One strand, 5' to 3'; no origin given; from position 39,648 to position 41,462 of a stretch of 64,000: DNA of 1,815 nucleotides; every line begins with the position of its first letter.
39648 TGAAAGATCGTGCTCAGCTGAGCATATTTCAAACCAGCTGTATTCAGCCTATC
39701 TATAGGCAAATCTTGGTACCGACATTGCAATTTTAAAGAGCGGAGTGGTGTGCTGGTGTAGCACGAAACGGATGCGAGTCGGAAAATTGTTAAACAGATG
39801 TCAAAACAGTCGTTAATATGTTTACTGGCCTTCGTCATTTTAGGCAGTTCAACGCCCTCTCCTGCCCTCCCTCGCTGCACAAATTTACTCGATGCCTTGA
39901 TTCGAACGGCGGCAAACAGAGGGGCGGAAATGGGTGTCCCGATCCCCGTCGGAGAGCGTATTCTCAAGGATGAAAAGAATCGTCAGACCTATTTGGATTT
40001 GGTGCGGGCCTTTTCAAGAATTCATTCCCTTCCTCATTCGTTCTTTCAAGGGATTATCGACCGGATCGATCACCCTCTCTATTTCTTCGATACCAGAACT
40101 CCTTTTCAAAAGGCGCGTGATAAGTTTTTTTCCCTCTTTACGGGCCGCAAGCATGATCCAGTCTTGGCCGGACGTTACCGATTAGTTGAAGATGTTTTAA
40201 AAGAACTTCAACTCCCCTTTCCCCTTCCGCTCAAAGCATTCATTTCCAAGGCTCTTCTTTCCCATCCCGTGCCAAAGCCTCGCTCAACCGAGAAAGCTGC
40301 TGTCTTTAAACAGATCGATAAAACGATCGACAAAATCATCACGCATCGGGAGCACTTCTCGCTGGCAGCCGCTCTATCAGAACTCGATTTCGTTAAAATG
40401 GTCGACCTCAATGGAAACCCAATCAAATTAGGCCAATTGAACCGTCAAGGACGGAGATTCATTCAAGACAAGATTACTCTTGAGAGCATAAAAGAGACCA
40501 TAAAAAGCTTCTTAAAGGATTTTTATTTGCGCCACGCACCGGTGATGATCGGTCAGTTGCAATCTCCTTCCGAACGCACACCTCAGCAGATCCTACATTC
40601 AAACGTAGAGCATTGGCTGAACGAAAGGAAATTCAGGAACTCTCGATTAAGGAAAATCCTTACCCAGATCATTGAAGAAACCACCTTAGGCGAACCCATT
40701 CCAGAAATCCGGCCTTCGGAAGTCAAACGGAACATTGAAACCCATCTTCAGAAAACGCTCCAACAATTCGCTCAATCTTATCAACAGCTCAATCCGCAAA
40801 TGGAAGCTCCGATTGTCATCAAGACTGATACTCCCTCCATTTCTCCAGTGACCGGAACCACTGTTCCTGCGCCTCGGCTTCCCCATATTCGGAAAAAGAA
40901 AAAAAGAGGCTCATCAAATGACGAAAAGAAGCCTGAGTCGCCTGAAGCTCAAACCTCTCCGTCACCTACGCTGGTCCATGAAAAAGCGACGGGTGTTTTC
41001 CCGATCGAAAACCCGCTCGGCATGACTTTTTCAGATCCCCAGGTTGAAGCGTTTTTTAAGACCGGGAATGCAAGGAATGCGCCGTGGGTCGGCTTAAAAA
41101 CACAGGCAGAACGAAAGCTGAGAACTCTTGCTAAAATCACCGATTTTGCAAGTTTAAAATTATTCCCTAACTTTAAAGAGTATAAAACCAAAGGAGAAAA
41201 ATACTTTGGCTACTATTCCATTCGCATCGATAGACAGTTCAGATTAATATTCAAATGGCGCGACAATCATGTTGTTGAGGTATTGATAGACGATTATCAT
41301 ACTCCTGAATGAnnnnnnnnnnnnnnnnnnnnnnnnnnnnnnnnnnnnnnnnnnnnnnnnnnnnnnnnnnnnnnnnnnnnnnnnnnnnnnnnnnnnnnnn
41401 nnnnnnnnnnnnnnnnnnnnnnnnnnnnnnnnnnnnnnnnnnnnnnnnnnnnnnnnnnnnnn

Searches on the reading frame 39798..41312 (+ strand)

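Call 16: search_protein_families(library=pfam, proteins=[window:39798-41312:+], max_evalue=0.0001)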
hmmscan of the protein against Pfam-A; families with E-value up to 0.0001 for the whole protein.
window:39798-41312:+ (504 aa): 1 family
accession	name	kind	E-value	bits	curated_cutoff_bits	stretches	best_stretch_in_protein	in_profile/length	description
PF05015.19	HigB-like_toxin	-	1.2e-07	32.5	27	1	411-498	3-89/91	RelE-like toxin of type II toxin-antitoxin system HigB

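Call 51: search_protein_families(library=ncbifam, proteins=[window:39798-41312:+], max_evalue=0.001)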
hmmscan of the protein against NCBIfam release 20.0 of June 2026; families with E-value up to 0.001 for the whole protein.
window:39798-41312:+ (504 aa): 0 families
